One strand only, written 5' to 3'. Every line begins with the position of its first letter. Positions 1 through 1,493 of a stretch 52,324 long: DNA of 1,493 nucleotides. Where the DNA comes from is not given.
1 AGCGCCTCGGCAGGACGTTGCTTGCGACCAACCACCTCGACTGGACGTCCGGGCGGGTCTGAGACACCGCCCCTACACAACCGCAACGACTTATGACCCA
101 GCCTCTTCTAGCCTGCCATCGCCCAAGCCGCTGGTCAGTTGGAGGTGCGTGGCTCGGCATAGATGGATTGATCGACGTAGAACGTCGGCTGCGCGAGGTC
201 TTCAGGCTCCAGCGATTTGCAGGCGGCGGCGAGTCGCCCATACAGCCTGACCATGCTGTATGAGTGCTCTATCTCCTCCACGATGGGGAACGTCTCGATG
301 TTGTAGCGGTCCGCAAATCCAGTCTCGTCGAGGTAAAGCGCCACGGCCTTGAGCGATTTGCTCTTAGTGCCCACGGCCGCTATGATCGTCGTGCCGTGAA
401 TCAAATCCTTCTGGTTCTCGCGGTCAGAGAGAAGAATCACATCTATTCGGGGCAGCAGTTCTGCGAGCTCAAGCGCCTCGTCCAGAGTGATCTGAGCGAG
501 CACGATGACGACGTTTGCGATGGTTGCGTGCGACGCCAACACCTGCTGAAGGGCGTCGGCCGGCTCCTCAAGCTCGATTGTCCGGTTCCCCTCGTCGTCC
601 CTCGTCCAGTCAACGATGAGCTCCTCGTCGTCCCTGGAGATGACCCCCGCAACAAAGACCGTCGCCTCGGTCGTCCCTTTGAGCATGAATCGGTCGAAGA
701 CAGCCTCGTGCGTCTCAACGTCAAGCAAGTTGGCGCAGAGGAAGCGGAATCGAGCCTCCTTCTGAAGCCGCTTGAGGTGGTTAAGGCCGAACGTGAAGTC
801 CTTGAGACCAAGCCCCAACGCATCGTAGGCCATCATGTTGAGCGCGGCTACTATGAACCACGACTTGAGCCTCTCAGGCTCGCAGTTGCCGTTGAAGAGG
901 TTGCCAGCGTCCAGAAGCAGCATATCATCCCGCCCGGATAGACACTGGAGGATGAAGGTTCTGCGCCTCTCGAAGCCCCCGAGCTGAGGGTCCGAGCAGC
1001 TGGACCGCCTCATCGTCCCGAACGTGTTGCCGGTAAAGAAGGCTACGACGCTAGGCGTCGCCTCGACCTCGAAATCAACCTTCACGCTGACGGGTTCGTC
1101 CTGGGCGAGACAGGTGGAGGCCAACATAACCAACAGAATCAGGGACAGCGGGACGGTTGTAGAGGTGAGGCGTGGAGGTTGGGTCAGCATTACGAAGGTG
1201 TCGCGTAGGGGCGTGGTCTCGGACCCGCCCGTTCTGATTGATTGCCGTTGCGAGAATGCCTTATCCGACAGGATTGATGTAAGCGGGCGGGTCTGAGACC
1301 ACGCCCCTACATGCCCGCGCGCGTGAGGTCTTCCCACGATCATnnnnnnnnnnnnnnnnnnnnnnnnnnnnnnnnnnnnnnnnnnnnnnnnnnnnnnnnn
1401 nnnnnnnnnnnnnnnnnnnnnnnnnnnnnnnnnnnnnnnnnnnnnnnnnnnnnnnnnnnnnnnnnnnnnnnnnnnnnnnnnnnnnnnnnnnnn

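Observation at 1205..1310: A family of GC-rich palindromic MITE/REP-like elements with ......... ends, one of which terminates a transposase gene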

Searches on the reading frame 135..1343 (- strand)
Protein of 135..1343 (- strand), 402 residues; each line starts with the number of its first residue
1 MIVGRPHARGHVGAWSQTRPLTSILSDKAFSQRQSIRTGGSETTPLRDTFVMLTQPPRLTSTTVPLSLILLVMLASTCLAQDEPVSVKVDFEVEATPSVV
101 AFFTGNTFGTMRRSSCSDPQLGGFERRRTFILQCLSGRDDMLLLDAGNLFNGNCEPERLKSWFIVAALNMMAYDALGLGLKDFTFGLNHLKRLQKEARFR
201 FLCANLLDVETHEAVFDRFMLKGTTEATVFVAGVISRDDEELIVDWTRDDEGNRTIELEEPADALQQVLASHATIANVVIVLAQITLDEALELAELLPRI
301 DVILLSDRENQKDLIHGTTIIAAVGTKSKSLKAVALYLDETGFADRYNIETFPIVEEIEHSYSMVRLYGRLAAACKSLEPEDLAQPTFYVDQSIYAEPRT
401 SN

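Call 8: search_protein_families(library=pfam, proteins=[window:135-1343:-])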
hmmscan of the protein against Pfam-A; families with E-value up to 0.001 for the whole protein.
window:135-1343:- (402 aa): 0 families

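Call 26: search_protein_families(library=pfam, proteins=[window:135-1190:-], max_evalue=0.01)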
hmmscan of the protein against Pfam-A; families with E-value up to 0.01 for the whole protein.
window:135-1190:- (351 aa): 0 families

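Call 46: search_protein_families(library=ncbifam, proteins=[window:135-1190:-], max_evalue=0.01)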
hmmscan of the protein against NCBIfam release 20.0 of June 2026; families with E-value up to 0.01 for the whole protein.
window:135-1190:- (351 aa): 11 families
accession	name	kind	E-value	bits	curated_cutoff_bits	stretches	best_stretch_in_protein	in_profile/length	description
NF041198.1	UshA_like_PCGU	equivalog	1.8e-34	119.2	275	1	47-289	23-269/519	UshA-like (seleno)protein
TIGR04486.1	thiosulf_SoxB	equivalog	5.4e-16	58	550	1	69-308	113-351/556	thiosulfohydrolase SoxB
NF006934.0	PRK09419.1-1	subfamily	6.7e-12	43.9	1646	1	71-253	78-264/1174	multifunctional 2',3'-cyclic-nucleotide 2'-phosphodiesterase/3'-nucleotidase/5'-nucleotidase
NF007109.1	PRK09558.1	equivalog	1.8e-10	40.2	600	1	88-232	77-216/550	bifunctional UDP-sugar hydrolase/5'-nucleotidase UshA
NF006938.0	PRK09420.1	equivalog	6.5e-09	34.7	486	1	72-173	52-161/648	bifunctional 2',3'-cyclic-nucleotide 2'-phosphodiesterase/3'-nucleotidase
TIGR01390.1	CycNucDiestase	equivalog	6.5e-08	31.5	883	1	72-173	30-139/626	2',3'-cyclic-nucleotide 2'-phosphodiesterase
NF008871.0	PRK11907.1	equivalog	9.4e-08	30.6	1266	1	114-170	194-250/814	bifunctional 2',3'-cyclic-nucleotide 2'-phosphodiesterase/3'-nucleotidase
NF040549.1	Nt5e_LPXTG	exception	5.9e-07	28.1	1050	1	87-155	133-201/731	cell surface ecto-5'-nucleotidase Nt5e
NF049981.1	UshA_like_Sel_2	equivalog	6.1e-06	25.9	140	1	51-131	4-90/262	UshA-like (seleno)protein family 2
NF006937.0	PRK09419.1-4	equivalog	6.9e-05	20.4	2554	1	73-140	663-730/1411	multifunctional 2',3'-cyclic-nucleotide 2'-phosphodiesterase/3'-nucleotidase/5'-nucleotidase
NF006935.0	PRK09419.1-2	equivalog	0.0023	15.6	2801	1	66-137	677-748/1445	multifunctional 2',3'-cyclic-nucleotide 2'-phosphodiesterase/3'-nucleotidase/5'-nucleotidase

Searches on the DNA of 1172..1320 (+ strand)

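Call 86: search_dna_similar(query=window:1172-1320:+, collection=plasmids, mode=distant, max_evalue=0.001, max_rows=10)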
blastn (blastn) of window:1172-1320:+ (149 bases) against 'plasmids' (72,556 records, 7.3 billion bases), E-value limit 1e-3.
No match.
